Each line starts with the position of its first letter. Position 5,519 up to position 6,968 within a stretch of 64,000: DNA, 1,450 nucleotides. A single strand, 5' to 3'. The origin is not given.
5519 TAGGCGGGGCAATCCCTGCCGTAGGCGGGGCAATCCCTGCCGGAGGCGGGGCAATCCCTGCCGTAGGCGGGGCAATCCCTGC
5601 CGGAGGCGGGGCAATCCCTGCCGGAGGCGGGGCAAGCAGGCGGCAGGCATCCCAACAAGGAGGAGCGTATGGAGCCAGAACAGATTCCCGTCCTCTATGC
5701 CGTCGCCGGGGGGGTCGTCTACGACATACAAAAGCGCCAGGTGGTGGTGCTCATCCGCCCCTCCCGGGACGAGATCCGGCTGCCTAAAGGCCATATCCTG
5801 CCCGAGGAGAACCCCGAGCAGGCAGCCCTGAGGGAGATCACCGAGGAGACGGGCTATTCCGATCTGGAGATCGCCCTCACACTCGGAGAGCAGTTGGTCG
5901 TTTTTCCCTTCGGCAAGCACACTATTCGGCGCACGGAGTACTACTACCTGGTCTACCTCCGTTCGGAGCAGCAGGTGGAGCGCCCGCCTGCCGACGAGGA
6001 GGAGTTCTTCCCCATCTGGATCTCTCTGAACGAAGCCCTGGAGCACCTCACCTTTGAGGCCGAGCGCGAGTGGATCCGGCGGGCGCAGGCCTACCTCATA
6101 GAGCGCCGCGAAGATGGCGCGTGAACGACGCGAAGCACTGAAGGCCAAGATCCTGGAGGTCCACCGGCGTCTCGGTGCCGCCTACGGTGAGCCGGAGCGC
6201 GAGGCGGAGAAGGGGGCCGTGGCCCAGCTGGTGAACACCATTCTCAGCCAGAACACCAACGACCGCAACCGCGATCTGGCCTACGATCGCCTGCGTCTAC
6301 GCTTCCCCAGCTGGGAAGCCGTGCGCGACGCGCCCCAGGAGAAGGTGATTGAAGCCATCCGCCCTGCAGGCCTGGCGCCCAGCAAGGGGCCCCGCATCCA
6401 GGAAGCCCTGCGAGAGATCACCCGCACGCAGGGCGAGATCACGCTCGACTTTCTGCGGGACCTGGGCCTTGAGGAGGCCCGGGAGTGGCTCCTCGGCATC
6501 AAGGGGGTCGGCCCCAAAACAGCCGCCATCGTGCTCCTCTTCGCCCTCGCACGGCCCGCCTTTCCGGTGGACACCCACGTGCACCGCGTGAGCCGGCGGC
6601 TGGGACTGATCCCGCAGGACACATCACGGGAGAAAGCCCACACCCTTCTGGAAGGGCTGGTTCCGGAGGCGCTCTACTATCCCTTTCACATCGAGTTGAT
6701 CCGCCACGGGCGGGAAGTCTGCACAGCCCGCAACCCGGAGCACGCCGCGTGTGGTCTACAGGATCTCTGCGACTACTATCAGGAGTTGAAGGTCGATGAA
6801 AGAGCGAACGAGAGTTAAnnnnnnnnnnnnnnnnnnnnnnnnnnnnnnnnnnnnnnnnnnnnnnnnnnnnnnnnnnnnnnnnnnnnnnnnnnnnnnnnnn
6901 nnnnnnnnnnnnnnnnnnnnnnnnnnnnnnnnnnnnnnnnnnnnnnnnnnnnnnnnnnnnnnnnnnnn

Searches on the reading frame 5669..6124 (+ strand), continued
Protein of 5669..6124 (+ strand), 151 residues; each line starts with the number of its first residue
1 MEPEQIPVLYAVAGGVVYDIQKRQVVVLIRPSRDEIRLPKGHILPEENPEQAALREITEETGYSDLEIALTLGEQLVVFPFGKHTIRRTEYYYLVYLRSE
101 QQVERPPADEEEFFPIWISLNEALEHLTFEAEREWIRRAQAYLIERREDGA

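Call 51: search_protein_families(library=ncbifam, proteins=[window:5669-6124:+], max_evalue=0.001)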
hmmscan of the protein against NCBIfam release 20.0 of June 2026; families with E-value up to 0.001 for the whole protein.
window:5669-6124:+ (151 aa): 11 families
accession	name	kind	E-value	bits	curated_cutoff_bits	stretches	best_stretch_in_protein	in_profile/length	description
NF052459.1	OxoGTPPhMutT1Mycb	equivalog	3.2e-11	42.9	475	1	13-139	4-125/292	8-oxo-(d)GTP phosphatase MutT1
NF001937.0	PRK00714.1-4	equivalog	7.7e-06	25.6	139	1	14-90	11-88/161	RNA pyrophosphohydrolase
NF041652.1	Nud_hyd_Dein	equivalog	1e-05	25.8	200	1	6-88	9-96/152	Nudix hydrolase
NF001938.0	PRK00714.1-5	equivalog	1.4e-05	24.5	116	1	33-68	44-79/172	RNA pyrophosphohydrolase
NF008736.0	PRK11762.1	equivalog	2.1e-05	24.1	169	1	33-67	73-107/186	ADP compounds hydrolase NudE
NF003790.0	PRK05379.2-2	equivalog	9e-05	21.7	403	1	29-136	237-347/354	bifunctional nicotinamide mononucleotide adenylyltransferase/ADP-ribose pyrophosphatase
NF008044.0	PRK10776.1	equivalog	9.6e-05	22.3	148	1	34-126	31-113/130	8-oxo-dGTP diphosphatase MutT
NF001936.0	PRK00714.1-3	equivalog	0.00032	20.6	118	1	34-104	35-111/155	RNA pyrophosphohydrolase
NF001934.0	PRK00714.1-1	equivalog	0.00035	20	241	1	13-71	10-68/176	RNA pyrophosphohydrolase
NF006961.0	PRK09438.1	equivalog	0.00038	19.9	103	0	41-139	39-145/151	dihydroneopterin triphosphate diphosphatase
NF001935.0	PRK00714.1-2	equivalog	0.00076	19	259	0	15-68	12-65/183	RNA pyrophosphohydrolase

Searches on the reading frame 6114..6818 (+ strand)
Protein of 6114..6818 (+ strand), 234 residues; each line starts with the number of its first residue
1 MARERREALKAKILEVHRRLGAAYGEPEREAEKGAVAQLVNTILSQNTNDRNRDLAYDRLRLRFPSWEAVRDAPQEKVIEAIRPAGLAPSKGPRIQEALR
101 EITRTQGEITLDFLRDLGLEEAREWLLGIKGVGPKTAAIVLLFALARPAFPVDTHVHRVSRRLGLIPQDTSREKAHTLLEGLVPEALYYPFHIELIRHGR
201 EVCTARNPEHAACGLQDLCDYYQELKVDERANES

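Call 51: search_protein_families(library=ncbifam, proteins=[window:6114-6818:+], max_evalue=0.001)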
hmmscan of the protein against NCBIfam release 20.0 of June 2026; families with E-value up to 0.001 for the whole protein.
window:6114-6818:+ (234 aa): 6 families
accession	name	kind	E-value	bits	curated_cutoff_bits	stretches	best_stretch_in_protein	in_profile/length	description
NF053634.1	MonDNAglycDR2438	equivalog_domain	4.3e-58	196.4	400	1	16-224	1-209/219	monofunctional DNA glycosylase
TIGR01083.1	nth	equivalog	2.5e-29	102.3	211.7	1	11-209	2-191/192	endonuclease III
NF007978.0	PRK10702.1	equivalog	3.5e-18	66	405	1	10-225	3-209/211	endonuclease III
TIGR01084.1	mutY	equivalog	1.3e-12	47.9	286.5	1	42-226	35-213/277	A/G-specific adenine glycosylase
TIGR00588.1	ogg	subfamily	2.8e-11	43.1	397.85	1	64-174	163-271/310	8-oxoguanine DNA-glycosylase (ogg)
NF010494.0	PRK13913.1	equivalog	9e-07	29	192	1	69-165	73-164/220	3-methyladenine DNA glycosylase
